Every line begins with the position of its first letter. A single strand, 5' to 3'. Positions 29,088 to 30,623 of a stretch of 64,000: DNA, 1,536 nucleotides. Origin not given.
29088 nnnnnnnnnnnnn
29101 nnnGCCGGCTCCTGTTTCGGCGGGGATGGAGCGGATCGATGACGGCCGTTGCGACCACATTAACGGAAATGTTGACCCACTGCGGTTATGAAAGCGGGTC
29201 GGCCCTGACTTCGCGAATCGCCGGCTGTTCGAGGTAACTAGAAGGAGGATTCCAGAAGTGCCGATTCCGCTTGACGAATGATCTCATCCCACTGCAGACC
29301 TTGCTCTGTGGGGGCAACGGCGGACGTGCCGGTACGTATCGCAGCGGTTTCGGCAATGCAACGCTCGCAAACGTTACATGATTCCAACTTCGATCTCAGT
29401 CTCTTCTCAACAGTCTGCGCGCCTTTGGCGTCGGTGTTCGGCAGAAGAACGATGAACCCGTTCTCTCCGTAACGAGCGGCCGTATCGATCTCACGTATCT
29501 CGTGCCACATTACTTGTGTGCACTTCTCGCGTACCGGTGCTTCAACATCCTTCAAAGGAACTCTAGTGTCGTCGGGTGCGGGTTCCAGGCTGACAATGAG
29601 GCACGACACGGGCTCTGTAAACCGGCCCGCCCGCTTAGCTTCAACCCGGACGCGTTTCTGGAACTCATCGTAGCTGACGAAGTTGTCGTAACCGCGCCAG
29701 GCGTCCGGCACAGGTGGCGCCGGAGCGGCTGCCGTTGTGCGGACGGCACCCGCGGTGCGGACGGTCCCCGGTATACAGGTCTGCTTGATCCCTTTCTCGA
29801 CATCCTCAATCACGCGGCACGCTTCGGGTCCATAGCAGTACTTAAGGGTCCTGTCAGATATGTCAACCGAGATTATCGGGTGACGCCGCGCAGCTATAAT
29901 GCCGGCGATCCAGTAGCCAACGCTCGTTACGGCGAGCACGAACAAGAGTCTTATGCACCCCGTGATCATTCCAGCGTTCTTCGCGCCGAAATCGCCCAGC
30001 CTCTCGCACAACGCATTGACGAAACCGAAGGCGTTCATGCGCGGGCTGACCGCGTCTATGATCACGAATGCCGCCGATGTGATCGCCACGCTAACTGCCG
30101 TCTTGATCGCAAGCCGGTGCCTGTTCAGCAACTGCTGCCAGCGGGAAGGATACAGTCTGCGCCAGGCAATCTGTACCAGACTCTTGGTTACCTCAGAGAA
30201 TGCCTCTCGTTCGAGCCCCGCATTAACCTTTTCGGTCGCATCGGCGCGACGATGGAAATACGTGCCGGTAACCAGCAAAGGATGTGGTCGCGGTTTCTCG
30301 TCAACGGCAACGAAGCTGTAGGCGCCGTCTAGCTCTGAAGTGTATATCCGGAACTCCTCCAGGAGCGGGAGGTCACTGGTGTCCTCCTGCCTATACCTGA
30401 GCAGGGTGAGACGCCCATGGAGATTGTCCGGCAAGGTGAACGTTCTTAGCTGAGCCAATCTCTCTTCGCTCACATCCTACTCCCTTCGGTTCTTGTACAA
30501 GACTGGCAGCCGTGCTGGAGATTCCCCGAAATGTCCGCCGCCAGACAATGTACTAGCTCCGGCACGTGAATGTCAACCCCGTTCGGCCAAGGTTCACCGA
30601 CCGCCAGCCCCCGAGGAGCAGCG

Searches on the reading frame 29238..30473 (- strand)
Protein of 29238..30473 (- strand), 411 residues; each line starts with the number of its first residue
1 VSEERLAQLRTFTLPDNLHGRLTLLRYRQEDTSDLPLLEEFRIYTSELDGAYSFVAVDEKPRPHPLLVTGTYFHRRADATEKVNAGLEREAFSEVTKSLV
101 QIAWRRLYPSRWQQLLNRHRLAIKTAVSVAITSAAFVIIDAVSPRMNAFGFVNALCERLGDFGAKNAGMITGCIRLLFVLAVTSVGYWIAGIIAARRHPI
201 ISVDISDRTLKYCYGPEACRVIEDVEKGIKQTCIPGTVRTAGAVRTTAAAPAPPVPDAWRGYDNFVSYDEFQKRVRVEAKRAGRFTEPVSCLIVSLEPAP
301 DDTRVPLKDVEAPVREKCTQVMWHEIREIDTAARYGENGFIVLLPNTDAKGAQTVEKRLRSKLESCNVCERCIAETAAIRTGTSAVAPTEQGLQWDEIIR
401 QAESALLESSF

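Call 37: search_protein_families(library=pfam, proteins=[window:29238-30473:-], max_evalue=0.001)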
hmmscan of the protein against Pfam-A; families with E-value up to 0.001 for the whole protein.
window:29238-30473:- (411 aa): 1 family
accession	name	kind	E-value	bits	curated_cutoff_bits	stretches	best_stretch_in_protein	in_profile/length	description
PF00990.26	GGDEF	-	5.1e-09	36.5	23.8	1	320-408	64-153/161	Diguanylate cyclase, GGDEF domain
